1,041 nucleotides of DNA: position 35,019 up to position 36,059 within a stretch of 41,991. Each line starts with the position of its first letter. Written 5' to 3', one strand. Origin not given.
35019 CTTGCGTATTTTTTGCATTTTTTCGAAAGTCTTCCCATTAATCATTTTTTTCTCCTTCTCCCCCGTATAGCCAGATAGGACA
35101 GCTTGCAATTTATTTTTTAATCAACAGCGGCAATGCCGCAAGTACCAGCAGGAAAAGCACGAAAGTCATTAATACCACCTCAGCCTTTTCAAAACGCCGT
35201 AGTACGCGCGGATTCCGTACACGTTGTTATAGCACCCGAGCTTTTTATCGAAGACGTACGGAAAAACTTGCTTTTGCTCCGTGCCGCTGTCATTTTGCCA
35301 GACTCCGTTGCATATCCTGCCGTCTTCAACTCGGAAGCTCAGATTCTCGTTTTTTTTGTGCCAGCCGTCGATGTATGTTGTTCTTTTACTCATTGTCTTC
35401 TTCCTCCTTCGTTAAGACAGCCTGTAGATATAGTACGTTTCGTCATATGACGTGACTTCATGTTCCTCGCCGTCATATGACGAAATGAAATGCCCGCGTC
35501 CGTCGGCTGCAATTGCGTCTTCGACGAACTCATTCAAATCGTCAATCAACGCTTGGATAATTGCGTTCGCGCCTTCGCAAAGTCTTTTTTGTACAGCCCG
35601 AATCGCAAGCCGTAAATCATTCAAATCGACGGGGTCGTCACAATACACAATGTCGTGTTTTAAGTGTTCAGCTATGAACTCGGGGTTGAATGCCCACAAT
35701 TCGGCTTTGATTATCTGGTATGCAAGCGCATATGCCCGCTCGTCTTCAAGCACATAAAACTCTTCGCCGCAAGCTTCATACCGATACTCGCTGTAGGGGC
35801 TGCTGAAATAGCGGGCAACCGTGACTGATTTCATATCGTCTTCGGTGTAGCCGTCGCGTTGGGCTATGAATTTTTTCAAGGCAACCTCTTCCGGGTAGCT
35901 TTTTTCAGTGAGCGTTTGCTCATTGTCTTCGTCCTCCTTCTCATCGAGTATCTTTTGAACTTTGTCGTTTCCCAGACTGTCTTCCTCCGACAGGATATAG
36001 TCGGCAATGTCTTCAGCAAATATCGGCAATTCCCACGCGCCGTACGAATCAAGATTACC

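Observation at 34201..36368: Autonomous antisense four-gene operon of unknown function wedged between terS and terL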

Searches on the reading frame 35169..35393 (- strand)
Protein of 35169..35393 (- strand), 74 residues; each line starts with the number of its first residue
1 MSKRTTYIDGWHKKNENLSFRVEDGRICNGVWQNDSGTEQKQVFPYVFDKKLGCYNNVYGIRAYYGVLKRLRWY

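Call 4: search_protein_families(library=pfam, proteins=[window:35169-35393:-], max_evalue=1)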
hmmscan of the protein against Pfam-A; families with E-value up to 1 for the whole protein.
window:35169-35393:- (74 aa): 0 families

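Call 5: search_protein_families(library=phrogs, proteins=[window:35169-35393:-], max_evalue=1)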
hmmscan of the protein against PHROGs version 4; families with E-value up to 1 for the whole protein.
window:35169-35393:- (74 aa): 2 families
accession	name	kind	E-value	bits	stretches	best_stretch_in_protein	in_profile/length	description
phrog_33937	-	unknown function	0.0017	19.4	1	7-60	4-55/74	-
phrog_35715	-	unknown function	0.16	12.6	1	28-62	91-122/181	-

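Call 7: search_protein_families(library=ncbifam, proteins=[window:35169-35393:-], max_evalue=1)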
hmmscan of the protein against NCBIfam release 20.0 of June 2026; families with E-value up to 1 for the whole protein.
window:35169-35393:- (74 aa): 0 families

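Call 8: search_protein_families(library=padloc, proteins=[window:35169-35393:-], max_evalue=1)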
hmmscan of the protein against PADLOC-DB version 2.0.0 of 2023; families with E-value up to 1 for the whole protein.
window:35169-35393:- (74 aa): 0 families

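Call 51: find_homologous_proteins(query=window:35169-35393:-, max_evalue=0.01)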
Query window:35169-35393:- (74 aa): 3 proteins with E <= 0.01 among 3 candidates.
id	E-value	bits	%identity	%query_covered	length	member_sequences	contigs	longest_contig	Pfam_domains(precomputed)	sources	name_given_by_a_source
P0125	3.3e-43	163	95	100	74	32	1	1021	-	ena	-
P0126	4.2e-39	150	89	100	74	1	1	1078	-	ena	-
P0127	5.1e-36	140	82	97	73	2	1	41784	-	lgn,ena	-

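Call 110: search_solved_structures(query=window:35169-35393:-, max_evalue=5)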
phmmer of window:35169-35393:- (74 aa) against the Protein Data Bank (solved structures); distinct sequences matched with E-value up to 5: 2.
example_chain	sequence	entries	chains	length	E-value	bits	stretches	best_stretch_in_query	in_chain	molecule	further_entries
6m88_A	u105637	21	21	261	0.13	16.1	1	29-74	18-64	Inositol polyphosphate multikinase,Inositol polyphosphate multikinase | Inositol polyphosphate multikinase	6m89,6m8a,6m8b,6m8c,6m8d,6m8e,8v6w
5w2g_A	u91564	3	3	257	0.21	15.4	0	25-74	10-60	Inositol polyphosphate multikinase,Inositol polyphosphate multikinase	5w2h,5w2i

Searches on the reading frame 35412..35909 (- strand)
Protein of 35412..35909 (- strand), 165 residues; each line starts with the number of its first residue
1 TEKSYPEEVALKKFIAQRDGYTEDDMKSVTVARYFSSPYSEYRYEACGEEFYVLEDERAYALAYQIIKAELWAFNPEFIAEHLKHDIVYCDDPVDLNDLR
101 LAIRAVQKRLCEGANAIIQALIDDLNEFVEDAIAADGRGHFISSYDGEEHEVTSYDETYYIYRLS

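Call 27: search_solved_structures(query=A2, max_evalue=10, show_alignments=2)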
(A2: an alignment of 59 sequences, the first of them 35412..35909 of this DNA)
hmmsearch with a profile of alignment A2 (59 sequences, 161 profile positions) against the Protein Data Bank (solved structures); distinct sequences matched with E-value up to 10: 3.
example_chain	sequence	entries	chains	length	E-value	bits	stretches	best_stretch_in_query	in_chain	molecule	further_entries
1kgs_A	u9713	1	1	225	0.0096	19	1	45-103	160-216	DNA BINDING RESPONSE REGULATOR D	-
1avc_A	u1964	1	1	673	0.69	13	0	95-137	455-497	ANNEXIN VI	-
1m9i_A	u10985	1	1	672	2.5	11.1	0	96-137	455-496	Annexin VI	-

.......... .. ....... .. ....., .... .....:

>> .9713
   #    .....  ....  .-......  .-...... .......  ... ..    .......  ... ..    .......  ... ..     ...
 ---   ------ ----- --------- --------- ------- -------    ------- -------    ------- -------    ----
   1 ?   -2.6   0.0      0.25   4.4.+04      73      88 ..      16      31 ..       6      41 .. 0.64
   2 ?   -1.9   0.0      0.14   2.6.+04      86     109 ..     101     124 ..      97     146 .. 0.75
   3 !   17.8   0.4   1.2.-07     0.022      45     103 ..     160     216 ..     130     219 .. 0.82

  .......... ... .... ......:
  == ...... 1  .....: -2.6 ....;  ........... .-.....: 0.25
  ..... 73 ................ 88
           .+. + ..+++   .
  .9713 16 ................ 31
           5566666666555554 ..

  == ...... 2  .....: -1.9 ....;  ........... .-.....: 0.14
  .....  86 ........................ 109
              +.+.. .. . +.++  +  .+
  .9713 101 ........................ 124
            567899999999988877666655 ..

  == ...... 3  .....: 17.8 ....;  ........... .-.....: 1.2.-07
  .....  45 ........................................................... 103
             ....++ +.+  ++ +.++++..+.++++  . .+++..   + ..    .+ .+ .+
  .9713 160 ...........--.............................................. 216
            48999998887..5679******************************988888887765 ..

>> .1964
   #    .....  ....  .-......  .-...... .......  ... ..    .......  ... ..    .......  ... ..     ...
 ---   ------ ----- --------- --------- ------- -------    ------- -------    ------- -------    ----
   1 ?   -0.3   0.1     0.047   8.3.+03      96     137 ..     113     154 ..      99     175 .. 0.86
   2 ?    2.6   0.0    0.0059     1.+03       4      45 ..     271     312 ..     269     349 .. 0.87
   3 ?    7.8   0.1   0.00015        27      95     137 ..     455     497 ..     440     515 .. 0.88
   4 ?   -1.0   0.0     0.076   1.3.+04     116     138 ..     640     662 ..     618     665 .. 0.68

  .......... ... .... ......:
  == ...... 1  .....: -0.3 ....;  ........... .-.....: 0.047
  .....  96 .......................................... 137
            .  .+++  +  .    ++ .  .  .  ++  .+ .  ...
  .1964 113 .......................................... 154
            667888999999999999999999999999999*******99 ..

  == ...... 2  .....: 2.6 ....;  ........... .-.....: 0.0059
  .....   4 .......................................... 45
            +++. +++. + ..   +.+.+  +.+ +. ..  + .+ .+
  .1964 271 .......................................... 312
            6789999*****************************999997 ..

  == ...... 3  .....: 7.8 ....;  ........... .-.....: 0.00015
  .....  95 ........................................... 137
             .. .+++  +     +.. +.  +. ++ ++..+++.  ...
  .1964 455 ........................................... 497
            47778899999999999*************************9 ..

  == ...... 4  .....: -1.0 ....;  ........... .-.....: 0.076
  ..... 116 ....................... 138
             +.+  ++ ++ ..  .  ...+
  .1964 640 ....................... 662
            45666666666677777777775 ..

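Call 40: predict_structure(alignment_id=A2)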
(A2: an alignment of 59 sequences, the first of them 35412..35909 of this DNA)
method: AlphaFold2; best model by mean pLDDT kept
length: 165 residues; sequences in the alignment: 59
mean_pLDDT: 92.6   pTM: 0.85
mean pLDDT of the five models: 92.6, 77.6, 77.2, 77.1, 62.0
residues with pLDDT >= 90: 134; 70-90: 27; 50-70: 3; < 50: 1
segments of 3 or more residues with pLDDT < 50: none
pLDDT, mean of each block of 10 residues (from residue 1): 76 94 89 84 93 95 96 97 92 91 97 96 98 97 93 92 94
secondary structure, 60 per line:
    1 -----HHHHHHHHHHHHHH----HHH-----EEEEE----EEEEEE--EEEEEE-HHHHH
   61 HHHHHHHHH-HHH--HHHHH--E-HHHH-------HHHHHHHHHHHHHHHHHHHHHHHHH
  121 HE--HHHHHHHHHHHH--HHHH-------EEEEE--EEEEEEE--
elements in order: H6-19 E32-36 E41-46 E49-54 H56-69 H76-80 H85-88 H96-121 H125-136 H139-142 E150-154 E157-163

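Call 43: fold_search(model_id=the predicted structure, library=pdb)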
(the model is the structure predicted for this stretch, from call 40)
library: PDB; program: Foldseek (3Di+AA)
matches with E <= 10: 130; with E <= 0.001: 0
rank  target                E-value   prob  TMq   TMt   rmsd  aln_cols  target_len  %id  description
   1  6usq_A                1.1e+00  0.04  0.17  0.07  18.9       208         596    9  Telomerase Reverse Transcriptase binary complex with Y256A mutation, TERT:DNA (released 2020-06-17)
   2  3t9q_A                1.5e+00  0.02  0.12  0.10  15.0       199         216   12  Structure of the Phosphatase Domain of the Cell Fate Determinant SpoIIE from Bacillus subtilis (Mn presoaked) (released 2011-12-07)
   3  5ez1_A                1.6e+00  0.03  0.17  0.13  16.6       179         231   13  Crystal Structure of Cell Binding Factor 2 from Helicobacter pylori in complex with I2CA (released 2016-03-16)
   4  8hvq_A                1.6e+00  0.02  0.14  0.11  16.9       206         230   10  Crystal structure of haloacid dehalogenase-like hydrolase family enzyme from Staphylococcus lugdunensis (released 2023-12-27)
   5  8hlp_F                1.7e+00  0.03  0.17  0.04  19.5       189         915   10  Cryo-EM structure of human high-voltage activated L-type calcium channel CaV1.2 (apo) (released 2024-04-24)
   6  4r77_A                2.0e+00  0.03  0.17  0.11  14.5       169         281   10  Crystal structure of choline kinase LicA from Streptococcus pneumoniae (released 2015-08-12)
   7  6bhf                  2.5e+00  0.02  0.16  0.12  18.5       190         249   15  Crystal structure of the petidylprolyl cis,trans-isomerase from Helicobacter pylori (released 2018-09-19)
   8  8bv5_B                2.9e+00  0.04  0.18  0.11  11.6       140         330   15  Focus refinement of soluble domain of Adenylyl cyclase 8 bound to stimulatory G protein, Forskolin, ATPalphaS, and Ca2 (released 2024-01-17)
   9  5ez1_B                2.9e+00  0.02  0.18  0.14  16.1       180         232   13  Crystal Structure of Cell Binding Factor 2 from Helicobacter pylori in complex with I2CA (released 2016-03-16)
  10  8w11_A                2.9e+00  0.02  0.13  0.15  15.8       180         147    8  Structure of human PIN1 covalently derivatized with SuFEx compound (released 2025-04-30)
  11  1ks9                  3.1e+00  0.10  0.22  0.14  12.6       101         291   18  Ketopantoate Reductase from Escherichia coli (released 2002-01-25)
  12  2bk6_C                3.1e+00  0.06  0.15  0.16  11.2        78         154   15  The X-ray crystal structure of the Listeria innocua H31G Dps mutant. (released 2005-02-14)
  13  2zau_A                3.1e+00  0.03  0.14  0.09  14.8       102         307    9  Crystal structure of an N-terminally truncated selenophosphate synthetase from Aquifex aeolicus (released 2008-06-17)
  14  2xp4                  3.1e+00  0.02  0.14  0.15  16.1       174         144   10  DISCOVERY OF CELL-ACTIVE PHENYL-IMIDAZOLE PIN1 INHIBITORS BY STRUCTURE-GUIDED FRAGMENT EVOLUTION (released 2011-01-12)
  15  9ixm_B                3.3e+00  0.02  0.14  0.04  16.2       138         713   10  Cryo-EM structure of Lactobacillus casei DdmDE bound with DNA (released 2025-01-01)
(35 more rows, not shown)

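Call 46: fold_search(model_id=the predicted structure, library=viral)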
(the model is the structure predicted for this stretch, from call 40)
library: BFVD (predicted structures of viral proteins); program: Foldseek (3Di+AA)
matches with E <= 10: 290; with E <= 0.001: 7
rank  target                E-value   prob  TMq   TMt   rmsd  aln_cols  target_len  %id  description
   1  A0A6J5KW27            7.3e-13  1.00  0.73  0.82   3.2       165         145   34  Uncharacterized protein [uncultured Caudovirales phage]
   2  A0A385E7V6            7.9e-11  1.00  0.68  0.74   4.0       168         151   28  (no name in the UniProt tables at hand)
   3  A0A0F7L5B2            1.5e-10  1.00  0.70  0.81   4.5       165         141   38  Uncharacterized protein [uncultured marine virus]
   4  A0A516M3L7            7.5e-10  1.00  0.62  0.59   4.5       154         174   32  (no name in the UniProt tables at hand)
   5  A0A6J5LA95            2.3e-06  1.00  0.51  0.21  19.3       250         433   16  Uncharacterized protein [uncultured Caudovirales phage]
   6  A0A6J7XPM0            5.0e-04  1.00  0.42  0.17   8.3       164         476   19  Uncharacterized protein [uncultured Caudovirales phage]
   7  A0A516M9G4            8.9e-04  1.00  0.40  0.47  11.3       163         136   13  (no name in the UniProt tables at hand)
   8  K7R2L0                7.1e-03  0.99  0.36  0.27  10.1       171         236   14  Uncharacterized protein [Vibrio phage vB_VpaS_MAR10]
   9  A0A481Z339            2.4e-01  0.08  0.21  0.10  21.9       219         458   12  Protein kinase [Pithovirus LCPAC101]
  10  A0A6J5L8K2            5.1e-01  0.11  0.18  0.23  19.2       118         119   16  Uncharacterized protein [uncultured Caudovirales phage]
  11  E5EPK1                7.7e-01  0.07  0.15  0.08  17.3       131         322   13  Uncharacterized protein [Acinetobacter phage Acj9]
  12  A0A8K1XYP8            7.7e-01  0.06  0.18  0.08  15.1       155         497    6  (no name in the UniProt tables at hand)
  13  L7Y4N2                7.7e-01  0.04  0.17  0.08  22.7       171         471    8  Uncharacterized protein [Megavirus lba]
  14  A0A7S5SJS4            1.0e+00  0.30  0.19  0.32   4.8        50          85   18  (no name in the UniProt tables at hand)
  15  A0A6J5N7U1            1.0e+00  0.11  0.19  0.28  10.4        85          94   16  Uncharacterized protein [uncultured Caudovirales phage]
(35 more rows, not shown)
